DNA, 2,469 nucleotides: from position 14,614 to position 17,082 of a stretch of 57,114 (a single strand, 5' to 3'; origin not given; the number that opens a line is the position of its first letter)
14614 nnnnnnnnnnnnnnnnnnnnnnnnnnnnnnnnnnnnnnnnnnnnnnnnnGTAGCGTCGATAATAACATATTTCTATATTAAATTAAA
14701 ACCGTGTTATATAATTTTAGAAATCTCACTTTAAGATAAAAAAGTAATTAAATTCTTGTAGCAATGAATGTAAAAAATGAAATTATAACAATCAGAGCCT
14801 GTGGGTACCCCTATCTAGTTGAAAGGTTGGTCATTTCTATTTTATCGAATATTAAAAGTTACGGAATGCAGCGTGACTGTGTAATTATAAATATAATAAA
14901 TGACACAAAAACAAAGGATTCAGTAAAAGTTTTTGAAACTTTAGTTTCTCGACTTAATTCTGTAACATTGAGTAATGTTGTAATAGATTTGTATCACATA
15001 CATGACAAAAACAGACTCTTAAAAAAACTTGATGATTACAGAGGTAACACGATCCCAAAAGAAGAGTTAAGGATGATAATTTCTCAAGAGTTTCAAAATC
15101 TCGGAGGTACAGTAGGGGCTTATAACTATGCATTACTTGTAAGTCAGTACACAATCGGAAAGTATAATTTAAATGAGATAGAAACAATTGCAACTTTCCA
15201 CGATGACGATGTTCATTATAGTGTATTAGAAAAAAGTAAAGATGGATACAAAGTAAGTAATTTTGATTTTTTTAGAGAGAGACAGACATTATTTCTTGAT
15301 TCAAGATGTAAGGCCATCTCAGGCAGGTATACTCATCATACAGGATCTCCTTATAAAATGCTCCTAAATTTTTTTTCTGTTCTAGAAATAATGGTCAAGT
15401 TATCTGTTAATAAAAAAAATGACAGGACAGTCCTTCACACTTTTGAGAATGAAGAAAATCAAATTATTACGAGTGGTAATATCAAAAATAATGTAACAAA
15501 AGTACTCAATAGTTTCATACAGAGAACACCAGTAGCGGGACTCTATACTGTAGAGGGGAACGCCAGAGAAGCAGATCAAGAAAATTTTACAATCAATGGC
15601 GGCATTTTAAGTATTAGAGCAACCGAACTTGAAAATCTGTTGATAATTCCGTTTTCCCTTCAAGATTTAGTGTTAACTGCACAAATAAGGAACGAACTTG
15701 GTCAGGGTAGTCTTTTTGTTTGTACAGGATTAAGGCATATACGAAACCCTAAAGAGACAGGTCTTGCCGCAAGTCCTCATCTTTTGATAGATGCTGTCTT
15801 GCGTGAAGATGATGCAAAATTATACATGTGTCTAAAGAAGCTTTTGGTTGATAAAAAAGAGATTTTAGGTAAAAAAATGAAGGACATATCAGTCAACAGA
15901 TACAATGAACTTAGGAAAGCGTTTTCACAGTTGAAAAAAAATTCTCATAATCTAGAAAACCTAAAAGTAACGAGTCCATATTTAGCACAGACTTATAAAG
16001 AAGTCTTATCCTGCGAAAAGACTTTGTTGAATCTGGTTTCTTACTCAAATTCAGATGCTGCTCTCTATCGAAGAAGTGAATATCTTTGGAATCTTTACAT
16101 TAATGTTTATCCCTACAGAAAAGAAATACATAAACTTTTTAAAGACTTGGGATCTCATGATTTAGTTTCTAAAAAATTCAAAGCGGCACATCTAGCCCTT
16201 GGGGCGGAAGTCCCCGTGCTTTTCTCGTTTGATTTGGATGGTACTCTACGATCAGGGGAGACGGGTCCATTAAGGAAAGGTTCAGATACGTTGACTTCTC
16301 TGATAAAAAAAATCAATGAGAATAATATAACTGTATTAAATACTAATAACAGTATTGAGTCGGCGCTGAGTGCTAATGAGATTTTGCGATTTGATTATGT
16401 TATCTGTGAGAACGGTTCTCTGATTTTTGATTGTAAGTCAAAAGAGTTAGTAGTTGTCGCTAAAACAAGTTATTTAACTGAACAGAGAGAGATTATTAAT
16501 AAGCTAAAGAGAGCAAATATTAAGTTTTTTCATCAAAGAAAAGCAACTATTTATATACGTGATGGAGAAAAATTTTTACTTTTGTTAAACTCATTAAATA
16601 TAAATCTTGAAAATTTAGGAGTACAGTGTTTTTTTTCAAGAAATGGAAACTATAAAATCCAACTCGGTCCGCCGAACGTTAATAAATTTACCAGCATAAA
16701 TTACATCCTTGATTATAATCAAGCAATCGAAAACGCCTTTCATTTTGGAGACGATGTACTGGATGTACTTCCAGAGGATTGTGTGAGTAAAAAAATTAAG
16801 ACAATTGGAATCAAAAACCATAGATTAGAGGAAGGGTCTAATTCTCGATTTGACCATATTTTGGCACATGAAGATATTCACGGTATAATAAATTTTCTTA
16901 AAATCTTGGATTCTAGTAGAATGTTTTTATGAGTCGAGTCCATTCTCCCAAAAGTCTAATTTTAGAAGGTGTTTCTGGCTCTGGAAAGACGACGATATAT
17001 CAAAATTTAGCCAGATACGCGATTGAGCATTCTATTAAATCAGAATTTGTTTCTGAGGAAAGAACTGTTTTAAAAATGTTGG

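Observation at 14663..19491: AT-rich three-gene islet (GT/HAD fusion, P-loop kinase, carbamoyltransferase) wedged between valS and tsaC: candidate uncharacterised glycoside-modification cassette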

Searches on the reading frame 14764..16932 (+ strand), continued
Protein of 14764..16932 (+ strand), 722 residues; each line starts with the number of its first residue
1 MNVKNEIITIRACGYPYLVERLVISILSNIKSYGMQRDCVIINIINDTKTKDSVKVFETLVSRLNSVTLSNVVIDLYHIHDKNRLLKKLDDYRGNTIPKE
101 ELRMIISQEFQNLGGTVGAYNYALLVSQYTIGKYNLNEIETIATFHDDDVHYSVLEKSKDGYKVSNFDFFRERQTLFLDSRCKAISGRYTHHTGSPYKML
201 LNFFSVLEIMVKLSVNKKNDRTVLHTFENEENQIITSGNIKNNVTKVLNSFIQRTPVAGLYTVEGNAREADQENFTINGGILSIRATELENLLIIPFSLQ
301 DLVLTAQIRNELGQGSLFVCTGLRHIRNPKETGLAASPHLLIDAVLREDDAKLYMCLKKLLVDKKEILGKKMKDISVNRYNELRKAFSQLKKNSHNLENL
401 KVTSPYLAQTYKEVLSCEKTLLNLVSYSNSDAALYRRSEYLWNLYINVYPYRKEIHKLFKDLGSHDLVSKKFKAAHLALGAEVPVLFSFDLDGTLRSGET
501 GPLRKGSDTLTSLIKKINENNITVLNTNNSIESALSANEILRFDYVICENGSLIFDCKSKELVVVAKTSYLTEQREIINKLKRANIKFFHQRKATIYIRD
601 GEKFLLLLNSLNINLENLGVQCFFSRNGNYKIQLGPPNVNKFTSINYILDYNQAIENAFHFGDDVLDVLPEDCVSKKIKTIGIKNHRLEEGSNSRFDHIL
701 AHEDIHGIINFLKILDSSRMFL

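Call 78: find_encoding_contigs(protein=P0042, flank=10000, max_places=1)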
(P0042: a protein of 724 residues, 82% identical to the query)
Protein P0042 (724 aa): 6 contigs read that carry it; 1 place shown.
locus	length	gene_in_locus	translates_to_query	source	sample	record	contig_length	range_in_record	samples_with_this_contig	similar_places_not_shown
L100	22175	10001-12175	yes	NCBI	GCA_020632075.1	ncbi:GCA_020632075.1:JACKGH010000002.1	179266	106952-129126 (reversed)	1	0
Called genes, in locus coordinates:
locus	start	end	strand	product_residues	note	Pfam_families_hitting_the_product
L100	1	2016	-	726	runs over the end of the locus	PF17191:RecG_wedge, PF01336:tRNA_anti-codon (weak), PF00270:DEAD, PF04851:ResIII, PF00271:Helicase_C, PF19833:RecG_dom3_C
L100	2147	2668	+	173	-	PF00313:CSD (faint)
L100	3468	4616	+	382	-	PF00390:malic, PF03949:Malic_M, PF00899:ThiF (faint)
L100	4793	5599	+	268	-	PF02535:Zip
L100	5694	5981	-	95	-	-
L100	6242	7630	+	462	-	PF00109:ketoacyl-synt, PF02801:Ketoacyl-synt_C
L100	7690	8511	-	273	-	PF02535:Zip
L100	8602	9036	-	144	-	PF03479:PCC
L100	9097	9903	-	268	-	PF02535:Zip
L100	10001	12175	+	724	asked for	PF00133:tRNA-synt_1, PF09334:tRNA-synt_1g, PF13603:tRNA-synt_1_2 (faint), PF00133:tRNA-synt_1, PF08264:Anticodon_1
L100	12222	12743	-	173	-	-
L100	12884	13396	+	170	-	-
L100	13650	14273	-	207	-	-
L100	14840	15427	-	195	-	-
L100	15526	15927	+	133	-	-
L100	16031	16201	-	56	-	-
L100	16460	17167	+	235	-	PF00990:GGDEF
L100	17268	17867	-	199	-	PF00156:Pribosyltran (weak)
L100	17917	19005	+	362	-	PF11104:PilM_2, PF14450:FtsA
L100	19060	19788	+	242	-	-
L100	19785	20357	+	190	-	-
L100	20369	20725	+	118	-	-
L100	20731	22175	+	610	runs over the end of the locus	PF05157:MshEN, PF00437:T2SSE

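Call 81: search_protein_families(library=ncbifam, proteins=[L097:12291-13175:-, L097:13165-14445:-, L097:14458-15222:-, L099:9013-9630:-, L099:11704-12588:-], max_evalue=0.001)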
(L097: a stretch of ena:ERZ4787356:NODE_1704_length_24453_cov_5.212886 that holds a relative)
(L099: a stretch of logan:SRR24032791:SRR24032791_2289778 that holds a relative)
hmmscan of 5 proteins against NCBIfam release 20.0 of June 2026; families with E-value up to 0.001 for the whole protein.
L097:12291-13175:- (294 aa): 8 families
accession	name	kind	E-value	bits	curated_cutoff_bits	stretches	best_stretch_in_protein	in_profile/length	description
TIGR00464.1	gltX_bact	equivalog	3e-26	92.4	289.95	2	126-278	153-304/470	glutamate--tRNA ligase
TIGR03838.1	queuosine_YadB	equivalog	5.3e-15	55.5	276.7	1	126-219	140-230/272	tRNA glutamyl-Q(34) synthetase GluQRS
NF004314.0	PRK05710.1-3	equivalog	2.1e-14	53.6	256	1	159-219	174-233/297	tRNA glutamyl-Q(34) synthetase GluQRS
NF004315.1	PRK05710.1-4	equivalog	5.4e-13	49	250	1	161-220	191-249/274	tRNA glutamyl-Q(34) synthetase GluQRS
NF004312.0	PRK05710.1-1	equivalog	5.3e-09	35.9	453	1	131-220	152-238/306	tRNA glutamyl-Q(34) synthetase GluQRS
NF004313.0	PRK05710.1-2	equivalog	2.5e-06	26.9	380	1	158-219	182-242/299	tRNA glutamyl-Q(34) synthetase GluQRS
NF003169.0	PRK04156.1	equivalog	7.1e-06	24.9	516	0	17-100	115-191/567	glutamate--tRNA ligase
TIGR00463.1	gltX_arch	equivalog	2.1e-05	23.3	401.75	1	17-100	107-181/560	glutamate--tRNA ligase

L097:13165-14445:- (426 aa): 5 families
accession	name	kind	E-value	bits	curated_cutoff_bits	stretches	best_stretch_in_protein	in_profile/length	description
NF003362.0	PRK04439.1-1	equivalog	6.5e-70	235.9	481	1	14-407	9-394/406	methionine adenosyltransferase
NF003366.0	PRK04439.1-5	subfamily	1e-51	176.1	435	1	19-412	16-390/395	methionine adenosyltransferase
NF003364.0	PRK04439.1-3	equivalog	1e-50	172.9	553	1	19-411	17-394/400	methionine adenosyltransferase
NF003365.0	PRK04439.1-4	equivalog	4.4e-46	157.6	577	1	13-411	11-400/406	methionine adenosyltransferase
NF003363.0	PRK04439.1-2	equivalog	1.9e-44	152.1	557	1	19-408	16-394/403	methionine adenosyltransferase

L097:14458-15222:- (254 aa): 1 family
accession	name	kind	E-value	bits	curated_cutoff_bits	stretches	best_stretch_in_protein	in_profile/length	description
NF047724.1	TrhSuTaseStf0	equivalog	2.2e-05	23.9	400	1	104-208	132-228/261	trehalose 2-sulfotransferase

L099:9013-9630:- (205 aa): 1 family
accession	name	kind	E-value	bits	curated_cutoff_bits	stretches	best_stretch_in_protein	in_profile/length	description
TIGR03026.1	NDP-sugDHase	subfamily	9.3e-06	24.6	189.8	1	46-167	109-247/413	nucleotide sugar dehydrogenase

L099:11704-12588:- (294 aa): 0 families

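Call 89: find_encoding_contigs(protein=P0001, flank=10000, max_places=3)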
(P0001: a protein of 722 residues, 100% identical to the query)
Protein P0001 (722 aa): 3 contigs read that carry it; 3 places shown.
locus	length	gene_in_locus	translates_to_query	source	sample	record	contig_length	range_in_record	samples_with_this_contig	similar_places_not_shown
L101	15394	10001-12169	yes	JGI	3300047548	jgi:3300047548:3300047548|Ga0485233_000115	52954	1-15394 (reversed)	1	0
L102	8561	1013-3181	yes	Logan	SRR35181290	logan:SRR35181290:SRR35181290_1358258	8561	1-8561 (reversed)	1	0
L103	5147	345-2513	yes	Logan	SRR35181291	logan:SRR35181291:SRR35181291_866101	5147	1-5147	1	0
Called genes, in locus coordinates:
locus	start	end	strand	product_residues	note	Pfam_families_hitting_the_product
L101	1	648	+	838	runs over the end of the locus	PF07719:TPR_2 (faint), PF13174:TPR_6 (faint), PF13428:TPR_14 (faint), PF21033:RMD1-3 (faint), PF13432:TPR_16 (faint), PF25063:ARM_TT21_C (weak), PF12895:ANAPC3 (weak), PF14559:TPR_19, +4 more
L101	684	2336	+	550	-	PF03023:MurJ, PF01554:MatE (weak)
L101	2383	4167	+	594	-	PF00009:GTP_EFTU, PF01926:MMR_HSR1 (faint), PF03144:GTP_EFTU_D2, PF22042:EF-G_D2 (faint), PF14492:EFG_III (weak), PF00679:EFG_C, PF06421:LepA_C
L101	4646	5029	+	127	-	PF04977:DivIC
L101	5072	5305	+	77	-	PF00462:Glutaredoxin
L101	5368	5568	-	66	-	-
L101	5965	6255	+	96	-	-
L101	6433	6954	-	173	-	PF00011:HSP20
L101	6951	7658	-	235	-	PF13367:PrsW-protease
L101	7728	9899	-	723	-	PF00133:tRNA-synt_1, PF09334:tRNA-synt_1g, PF01921:tRNA-synt_1f (weak), PF08264:Anticodon_1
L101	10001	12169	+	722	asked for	PF08282:Hydrolase_3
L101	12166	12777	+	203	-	PF02223:Thymidylate_kin (faint)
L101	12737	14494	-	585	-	PF02543:Carbam_trans_N, PF16861:Carbam_trans_C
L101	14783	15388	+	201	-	PF01300:Sua5_yciO_yrdC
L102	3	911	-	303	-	?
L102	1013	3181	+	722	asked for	PF08282:Hydrolase_3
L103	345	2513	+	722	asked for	PF08282:Hydrolase_3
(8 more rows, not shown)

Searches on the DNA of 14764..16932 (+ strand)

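Call 42: search_rna_families(sources=[L001], threshold=gathering)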
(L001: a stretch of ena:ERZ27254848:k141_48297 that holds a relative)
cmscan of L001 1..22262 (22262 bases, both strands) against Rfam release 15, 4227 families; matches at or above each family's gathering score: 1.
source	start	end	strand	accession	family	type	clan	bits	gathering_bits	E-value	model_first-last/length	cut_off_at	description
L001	8544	8630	+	RF00005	tRNA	Gene; tRNA;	CL00001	59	29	1.2e-10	1-71/71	no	tRNA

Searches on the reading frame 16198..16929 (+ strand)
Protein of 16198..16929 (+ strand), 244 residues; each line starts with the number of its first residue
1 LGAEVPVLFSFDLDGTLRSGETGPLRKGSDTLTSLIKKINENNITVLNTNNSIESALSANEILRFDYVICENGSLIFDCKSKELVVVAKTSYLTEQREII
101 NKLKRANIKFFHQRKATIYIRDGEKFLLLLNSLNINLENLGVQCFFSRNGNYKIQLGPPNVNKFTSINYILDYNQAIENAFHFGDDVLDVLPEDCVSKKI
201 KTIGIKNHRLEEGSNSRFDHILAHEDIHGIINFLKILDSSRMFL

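Call 93: search_solved_structures(query=A6, max_evalue=1)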
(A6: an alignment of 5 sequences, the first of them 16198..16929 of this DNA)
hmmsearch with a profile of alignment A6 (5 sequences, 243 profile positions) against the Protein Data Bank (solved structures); distinct sequences matched with E-value up to 1: 13.
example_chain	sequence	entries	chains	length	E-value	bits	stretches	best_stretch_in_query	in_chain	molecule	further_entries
4qjb_A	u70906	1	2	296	2.8e-05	26.7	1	127-234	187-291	Haloacid dehalogenase-like hydrolase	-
4zev_A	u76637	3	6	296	0.00025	23.6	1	127-234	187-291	PfHAD1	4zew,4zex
8b5v_A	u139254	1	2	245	0.017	17.6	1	5-79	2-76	Phosphomannomutase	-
6cft_A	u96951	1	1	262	0.079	15.4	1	4-78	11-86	Phosphomannomutase 1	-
6cfr_A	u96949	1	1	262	0.082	15.3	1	4-78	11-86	Phosphomannomutase 1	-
6cfu_A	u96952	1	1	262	0.082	15.3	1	4-78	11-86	Phosphomannomutase 1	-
6cfs_A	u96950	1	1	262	0.083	15.3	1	4-78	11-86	Phosphomannomutase 1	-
2fuc_A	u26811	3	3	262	0.084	15.3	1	4-78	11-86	Phosphomannomutase 1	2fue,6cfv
3f9r_A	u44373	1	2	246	0.31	13.4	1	6-77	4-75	Phosphomannomutase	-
3on4_A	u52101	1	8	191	0.43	13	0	117-168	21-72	Transcriptional regulator, TetR family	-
7o58_A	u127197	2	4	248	0.49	12.8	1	6-78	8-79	Phosphomannomutase 2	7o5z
7o0c_A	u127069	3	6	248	0.49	12.8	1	6-78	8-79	Phosphomannomutase 2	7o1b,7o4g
2amy_A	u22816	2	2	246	0.53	12.7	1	7-78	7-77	Phosphomannomutase 2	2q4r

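Call 94: search_protein_families(library=pfam, alignment_id=A6, max_evalue=0.01)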
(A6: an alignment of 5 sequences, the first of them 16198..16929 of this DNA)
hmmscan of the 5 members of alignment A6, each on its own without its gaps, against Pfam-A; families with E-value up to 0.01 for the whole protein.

A. member 1, window:16198-16929:+ (244 aa): 1 family
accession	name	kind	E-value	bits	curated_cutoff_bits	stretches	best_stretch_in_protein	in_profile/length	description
PF08282.18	Hydrolase_3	-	4e-13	50.1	20.9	1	10-123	2-111/255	haloacid dehalogenase-like hydrolase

B. families by the number of members that match (of 5 scanned): 2 families
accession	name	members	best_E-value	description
PF08282.18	Hydrolase_3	5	4e-13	haloacid dehalogenase-like hydrolase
PF12366.13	Casc1_C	3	0.00017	Cancer susceptibility candidate 1 C-terminal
